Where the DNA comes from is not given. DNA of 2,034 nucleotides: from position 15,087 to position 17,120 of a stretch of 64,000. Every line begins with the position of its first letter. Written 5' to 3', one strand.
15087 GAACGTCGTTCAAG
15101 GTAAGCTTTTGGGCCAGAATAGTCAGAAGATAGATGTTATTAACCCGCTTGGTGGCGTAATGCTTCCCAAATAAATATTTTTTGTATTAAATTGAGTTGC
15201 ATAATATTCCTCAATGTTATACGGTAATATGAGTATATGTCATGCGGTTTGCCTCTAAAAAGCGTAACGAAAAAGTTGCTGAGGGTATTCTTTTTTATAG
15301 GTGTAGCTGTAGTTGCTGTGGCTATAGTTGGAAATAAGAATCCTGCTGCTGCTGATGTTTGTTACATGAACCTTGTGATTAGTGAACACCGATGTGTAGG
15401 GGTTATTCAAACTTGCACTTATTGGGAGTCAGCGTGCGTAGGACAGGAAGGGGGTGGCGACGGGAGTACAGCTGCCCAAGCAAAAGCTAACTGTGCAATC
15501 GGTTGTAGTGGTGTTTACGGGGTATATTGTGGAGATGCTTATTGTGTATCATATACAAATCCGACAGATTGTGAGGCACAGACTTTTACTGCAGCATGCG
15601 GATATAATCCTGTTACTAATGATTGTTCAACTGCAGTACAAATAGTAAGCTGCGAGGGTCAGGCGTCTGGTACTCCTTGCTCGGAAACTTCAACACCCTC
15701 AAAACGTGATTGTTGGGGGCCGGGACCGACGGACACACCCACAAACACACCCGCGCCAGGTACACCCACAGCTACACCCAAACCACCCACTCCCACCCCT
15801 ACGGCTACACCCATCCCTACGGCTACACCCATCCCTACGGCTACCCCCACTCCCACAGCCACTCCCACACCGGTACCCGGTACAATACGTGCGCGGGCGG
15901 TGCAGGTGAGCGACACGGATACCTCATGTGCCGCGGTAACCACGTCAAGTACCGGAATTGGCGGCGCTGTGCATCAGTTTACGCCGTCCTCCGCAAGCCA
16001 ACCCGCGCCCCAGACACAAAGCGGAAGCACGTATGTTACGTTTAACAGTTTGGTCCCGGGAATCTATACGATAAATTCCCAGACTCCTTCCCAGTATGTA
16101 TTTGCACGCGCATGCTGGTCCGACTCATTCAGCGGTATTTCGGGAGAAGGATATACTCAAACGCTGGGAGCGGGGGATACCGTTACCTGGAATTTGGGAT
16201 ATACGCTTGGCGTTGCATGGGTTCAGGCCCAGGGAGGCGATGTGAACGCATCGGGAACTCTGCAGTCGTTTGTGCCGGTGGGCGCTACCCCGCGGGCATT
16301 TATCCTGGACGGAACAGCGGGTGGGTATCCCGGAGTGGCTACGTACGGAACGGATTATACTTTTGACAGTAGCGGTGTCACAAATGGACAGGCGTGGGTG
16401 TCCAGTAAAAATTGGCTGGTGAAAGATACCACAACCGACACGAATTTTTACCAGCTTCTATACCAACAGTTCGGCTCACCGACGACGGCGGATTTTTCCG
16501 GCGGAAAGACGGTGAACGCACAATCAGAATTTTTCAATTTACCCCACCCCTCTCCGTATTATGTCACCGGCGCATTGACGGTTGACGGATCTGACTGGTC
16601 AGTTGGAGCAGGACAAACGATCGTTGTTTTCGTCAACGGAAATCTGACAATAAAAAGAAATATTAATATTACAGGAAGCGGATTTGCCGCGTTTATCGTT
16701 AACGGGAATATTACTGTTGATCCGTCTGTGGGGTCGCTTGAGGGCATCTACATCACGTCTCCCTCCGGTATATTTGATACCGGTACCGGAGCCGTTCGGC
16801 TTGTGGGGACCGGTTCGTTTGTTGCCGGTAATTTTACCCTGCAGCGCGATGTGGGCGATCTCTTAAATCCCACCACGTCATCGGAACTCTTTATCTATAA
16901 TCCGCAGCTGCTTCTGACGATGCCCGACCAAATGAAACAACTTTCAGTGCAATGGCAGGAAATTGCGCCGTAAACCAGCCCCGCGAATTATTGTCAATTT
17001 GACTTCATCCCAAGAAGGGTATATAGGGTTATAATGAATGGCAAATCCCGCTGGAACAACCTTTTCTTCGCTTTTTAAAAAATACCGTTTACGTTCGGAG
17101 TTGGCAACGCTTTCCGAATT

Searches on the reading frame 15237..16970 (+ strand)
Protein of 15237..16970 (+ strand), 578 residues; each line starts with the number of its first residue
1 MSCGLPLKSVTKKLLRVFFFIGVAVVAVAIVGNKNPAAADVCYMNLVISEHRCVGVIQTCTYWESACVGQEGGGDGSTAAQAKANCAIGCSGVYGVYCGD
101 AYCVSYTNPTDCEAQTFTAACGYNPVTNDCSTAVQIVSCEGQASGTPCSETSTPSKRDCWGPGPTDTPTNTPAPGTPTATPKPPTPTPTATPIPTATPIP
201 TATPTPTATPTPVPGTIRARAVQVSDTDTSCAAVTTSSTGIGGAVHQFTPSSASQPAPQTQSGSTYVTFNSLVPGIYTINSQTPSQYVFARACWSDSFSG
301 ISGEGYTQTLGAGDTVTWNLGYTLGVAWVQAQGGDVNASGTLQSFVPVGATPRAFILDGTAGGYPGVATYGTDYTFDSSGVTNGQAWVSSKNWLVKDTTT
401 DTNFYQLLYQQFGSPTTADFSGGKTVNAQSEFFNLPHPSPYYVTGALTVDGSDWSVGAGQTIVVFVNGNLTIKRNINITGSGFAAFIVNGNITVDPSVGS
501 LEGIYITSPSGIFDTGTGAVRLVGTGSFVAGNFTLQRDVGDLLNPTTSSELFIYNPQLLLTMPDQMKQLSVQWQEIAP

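Call 3: search_protein_families(library=pfam, proteins=[window:15237-16970:+], max_evalue=0.1)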
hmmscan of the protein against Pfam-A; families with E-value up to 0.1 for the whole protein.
window:15237-16970:+ (578 aa): 1 family
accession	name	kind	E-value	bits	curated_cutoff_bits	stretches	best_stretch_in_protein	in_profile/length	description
PF23981.1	DUF7305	-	0.0059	17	27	1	441-495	51-106/185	Domain of unknown function (DUF7305)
